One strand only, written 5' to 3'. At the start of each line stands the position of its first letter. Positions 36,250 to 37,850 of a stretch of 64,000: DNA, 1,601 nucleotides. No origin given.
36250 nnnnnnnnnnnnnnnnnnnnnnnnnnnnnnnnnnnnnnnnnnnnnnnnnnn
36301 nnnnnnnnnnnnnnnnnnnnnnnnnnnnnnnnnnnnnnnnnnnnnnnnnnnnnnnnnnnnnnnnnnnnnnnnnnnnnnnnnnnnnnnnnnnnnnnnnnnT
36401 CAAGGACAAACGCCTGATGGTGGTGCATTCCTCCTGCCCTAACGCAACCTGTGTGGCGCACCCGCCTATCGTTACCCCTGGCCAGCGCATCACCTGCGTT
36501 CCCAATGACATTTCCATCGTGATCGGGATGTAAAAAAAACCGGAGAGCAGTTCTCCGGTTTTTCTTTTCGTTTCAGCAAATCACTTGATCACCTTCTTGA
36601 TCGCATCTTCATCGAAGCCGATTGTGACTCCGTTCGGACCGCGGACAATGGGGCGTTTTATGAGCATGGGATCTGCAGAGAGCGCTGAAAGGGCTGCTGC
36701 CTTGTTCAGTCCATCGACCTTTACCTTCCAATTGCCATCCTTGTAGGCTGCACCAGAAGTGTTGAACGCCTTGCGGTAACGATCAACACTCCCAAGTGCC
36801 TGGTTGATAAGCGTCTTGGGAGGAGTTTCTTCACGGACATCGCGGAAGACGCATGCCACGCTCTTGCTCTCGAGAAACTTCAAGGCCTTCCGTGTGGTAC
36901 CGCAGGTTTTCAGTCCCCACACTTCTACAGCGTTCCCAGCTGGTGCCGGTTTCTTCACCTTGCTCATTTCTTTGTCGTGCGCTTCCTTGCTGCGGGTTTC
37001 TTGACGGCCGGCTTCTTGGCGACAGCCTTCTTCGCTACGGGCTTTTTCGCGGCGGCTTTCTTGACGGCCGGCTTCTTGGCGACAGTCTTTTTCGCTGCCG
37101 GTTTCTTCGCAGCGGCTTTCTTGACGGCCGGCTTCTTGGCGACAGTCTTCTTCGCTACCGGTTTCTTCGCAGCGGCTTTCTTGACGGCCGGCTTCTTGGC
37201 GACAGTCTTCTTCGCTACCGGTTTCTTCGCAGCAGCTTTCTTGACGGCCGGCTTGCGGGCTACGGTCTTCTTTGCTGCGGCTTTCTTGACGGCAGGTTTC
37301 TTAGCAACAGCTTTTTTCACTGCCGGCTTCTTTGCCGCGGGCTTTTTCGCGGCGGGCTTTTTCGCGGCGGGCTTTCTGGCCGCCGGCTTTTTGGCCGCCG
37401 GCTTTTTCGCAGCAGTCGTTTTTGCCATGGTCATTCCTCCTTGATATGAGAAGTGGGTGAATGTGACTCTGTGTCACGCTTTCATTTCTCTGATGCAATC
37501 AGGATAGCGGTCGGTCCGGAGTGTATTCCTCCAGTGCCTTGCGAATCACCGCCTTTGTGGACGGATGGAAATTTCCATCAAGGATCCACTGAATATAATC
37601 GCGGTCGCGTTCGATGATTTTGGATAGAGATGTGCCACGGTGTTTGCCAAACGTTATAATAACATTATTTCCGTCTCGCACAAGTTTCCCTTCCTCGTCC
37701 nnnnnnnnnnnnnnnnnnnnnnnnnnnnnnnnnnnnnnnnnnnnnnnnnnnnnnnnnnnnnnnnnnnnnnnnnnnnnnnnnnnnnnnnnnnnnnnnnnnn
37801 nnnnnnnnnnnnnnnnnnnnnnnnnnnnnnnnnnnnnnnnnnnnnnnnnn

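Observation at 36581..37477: Histone H1-like Lys/Ala repeat protein translationally coupled (ATGA overlap) to an ArsC/Spx-family redox protein, with a GTGAC-N5-GTCAC palindrome in its promoter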

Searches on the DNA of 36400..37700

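Call 50: search_rna_families(source=window, start=36400, end=37700, threshold=evalue, max_evalue=1)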
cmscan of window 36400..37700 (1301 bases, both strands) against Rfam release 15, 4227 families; matches with E-value up to 1: 2.
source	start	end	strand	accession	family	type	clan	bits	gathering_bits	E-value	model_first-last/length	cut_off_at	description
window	36528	36598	-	RF02029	sraA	Gene; sRNA;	-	26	56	0.2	1-95/95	no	sraA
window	36532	36563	+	RF00116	C0465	Gene; sRNA;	-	20.2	40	0.93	42-73/78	no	C0465 RNA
